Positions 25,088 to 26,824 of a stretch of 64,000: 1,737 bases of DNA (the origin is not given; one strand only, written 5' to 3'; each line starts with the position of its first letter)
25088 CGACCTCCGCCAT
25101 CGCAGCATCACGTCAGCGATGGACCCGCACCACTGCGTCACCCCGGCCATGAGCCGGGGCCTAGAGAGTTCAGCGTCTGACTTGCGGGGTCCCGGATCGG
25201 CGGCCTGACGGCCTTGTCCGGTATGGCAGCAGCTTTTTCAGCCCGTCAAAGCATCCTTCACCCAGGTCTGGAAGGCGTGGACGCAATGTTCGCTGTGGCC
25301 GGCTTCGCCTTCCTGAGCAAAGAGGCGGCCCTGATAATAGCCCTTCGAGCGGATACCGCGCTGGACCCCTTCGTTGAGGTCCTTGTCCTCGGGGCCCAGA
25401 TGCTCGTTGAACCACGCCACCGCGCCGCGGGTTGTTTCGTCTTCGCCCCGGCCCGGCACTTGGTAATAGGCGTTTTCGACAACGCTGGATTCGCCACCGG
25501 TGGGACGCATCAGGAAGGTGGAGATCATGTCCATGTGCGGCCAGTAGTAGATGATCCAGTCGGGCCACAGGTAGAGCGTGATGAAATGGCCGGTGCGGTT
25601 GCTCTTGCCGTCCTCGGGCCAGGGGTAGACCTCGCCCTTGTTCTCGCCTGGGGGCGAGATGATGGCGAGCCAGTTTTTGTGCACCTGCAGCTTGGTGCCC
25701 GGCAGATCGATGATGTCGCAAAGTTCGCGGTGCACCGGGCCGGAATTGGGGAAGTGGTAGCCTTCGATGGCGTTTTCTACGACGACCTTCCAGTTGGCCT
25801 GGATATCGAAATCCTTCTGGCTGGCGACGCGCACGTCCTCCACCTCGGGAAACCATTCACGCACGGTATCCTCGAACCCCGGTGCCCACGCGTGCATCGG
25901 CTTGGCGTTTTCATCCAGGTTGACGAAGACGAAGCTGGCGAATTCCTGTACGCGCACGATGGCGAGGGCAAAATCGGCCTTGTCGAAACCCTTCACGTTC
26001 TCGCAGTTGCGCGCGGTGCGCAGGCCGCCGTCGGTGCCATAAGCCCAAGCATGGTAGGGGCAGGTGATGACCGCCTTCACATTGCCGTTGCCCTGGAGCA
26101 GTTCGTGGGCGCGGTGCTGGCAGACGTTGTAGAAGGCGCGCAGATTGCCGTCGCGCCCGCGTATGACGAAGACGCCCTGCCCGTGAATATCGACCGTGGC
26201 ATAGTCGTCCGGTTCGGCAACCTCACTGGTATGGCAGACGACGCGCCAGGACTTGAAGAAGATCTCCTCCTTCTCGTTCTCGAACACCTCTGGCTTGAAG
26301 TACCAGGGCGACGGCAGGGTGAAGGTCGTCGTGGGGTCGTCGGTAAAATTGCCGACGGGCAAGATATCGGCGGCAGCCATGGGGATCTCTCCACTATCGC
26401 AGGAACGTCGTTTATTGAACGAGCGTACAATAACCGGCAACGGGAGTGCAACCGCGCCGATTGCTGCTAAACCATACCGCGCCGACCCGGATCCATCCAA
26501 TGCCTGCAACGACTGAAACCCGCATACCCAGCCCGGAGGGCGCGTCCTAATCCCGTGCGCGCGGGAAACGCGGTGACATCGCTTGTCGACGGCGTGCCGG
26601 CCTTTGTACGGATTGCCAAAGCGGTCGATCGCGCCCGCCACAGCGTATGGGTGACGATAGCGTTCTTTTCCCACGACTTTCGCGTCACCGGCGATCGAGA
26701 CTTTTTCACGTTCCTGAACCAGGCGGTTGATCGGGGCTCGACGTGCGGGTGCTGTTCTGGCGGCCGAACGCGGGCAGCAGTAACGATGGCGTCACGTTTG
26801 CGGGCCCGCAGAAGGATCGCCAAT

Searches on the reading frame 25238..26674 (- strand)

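Call 51: search_protein_families(library=pfam, proteins=[window:25238-26674:-], max_evalue=0.001)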
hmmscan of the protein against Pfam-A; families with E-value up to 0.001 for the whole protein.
window:25238-26674:- (478 aa): 2 families
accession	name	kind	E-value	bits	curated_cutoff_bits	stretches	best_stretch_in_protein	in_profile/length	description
PF00848.25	Ring_hydroxyl_A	-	1.2e-23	84.5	24.9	1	279-477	2-207/208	Ring hydroxylating alpha subunit (catalytic domain)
PF00355.32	Rieske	-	1.3e-21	76.7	20.3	1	142-230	1-87/88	Rieske [2Fe-2S] domain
